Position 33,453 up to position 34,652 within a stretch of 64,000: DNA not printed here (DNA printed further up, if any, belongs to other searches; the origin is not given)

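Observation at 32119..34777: AT-rich three-gene island: unknown protein + MoaA-like radical SAM + HD phosphohydrolase (candidate nucleotide-modifying or defence module)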

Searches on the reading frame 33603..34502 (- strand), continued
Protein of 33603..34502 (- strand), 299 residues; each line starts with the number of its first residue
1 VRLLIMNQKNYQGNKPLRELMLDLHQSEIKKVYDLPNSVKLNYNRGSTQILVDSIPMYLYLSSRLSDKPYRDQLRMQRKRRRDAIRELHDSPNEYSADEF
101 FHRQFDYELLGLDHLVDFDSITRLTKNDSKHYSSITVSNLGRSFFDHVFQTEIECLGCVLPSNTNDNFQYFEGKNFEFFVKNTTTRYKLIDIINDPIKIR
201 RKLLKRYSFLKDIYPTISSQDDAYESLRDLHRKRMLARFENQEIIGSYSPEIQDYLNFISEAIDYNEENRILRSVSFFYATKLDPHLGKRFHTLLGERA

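Call 87: search_protein_families(library=pfam, proteins=[L032:4753-5787:-, L032:3953-4600:-, L034:5544-6059:-, L034:8326-9078:-, L034:9338-10414:-, L027:3468-4361:-, L029:4371-6332:+, L029:3683-4216:+, L036:1033-1965:-, L029:712-1131:+], max_evalue=0.001)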
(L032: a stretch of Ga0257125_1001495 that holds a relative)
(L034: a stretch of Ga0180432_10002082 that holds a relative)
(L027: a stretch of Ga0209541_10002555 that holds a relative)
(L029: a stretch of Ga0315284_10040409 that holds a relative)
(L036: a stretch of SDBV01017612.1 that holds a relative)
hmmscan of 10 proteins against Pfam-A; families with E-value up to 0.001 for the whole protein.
L032:4753-5787:- (344 aa): 0 families

L032:3953-4600:- (215 aa): 0 families

L034:5544-6059:- (171 aa): 2 families
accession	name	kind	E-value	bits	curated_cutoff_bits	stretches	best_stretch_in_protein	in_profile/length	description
PF00149.33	Metallophos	-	5.9e-06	27.3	21.5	1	3-135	2-115/191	Calcineurin-like phosphoesterase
PF12850.12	Metallophos_2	-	0.00087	19.8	27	0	4-132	3-122/154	Calcineurin-like phosphoesterase superfamily domain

L034:8326-9078:- (250 aa): 1 family
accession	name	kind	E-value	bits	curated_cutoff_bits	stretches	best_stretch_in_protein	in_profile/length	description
PF00589.27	Phage_integrase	-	2.1e-11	44.3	27.1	1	182-235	124-167/172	Phage integrase family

L034:9338-10414:- (358 aa): 0 families

L027:3468-4361:- (297 aa): 0 families

L029:4371-6332:+ (653 aa): 5 families
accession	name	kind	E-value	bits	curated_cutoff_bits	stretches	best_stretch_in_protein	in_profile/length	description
PF00493.29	MCM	-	1.2e-63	214.6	23.3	1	255-472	3-223/224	MCM P-loop domain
PF01078.27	Mg_chelatase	-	6.5e-12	45.7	20.3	1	358-430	94-167/207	Magnesium chelatase, subunit ChlI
PF17855.7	MCM_lid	-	1.7e-09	38.5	27.4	1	486-566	4-86/87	MCM AAA-lid domain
PF07728.20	AAA_5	-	1.6e-05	25.4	22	1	309-432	1-134/139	AAA domain (dynein-related subfamily)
PF00158.32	Sigma54_activat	-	0.00017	21.8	20.2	0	363-423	86-144/168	Sigma-54 interaction domain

L029:3683-4216:+ (177 aa): 0 families

L036:1033-1965:- (310 aa): 3 families
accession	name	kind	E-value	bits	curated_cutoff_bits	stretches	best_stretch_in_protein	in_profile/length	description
PF01037.27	AsnC_trans_reg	-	2.7e-08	34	25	1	237-287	3-57/73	Lrp/AsnC ligand binding domain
PF13412.12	HTH_24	-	3.1e-07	30.3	21.9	1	8-55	1-48/48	Winged helix-turn-helix DNA-binding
PF13404.12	HTH_AsnC-type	-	3.5e-06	27.2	27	1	8-48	1-41/42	AsnC-type helix-turn-helix domain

L029:712-1131:+ (139 aa): 0 families
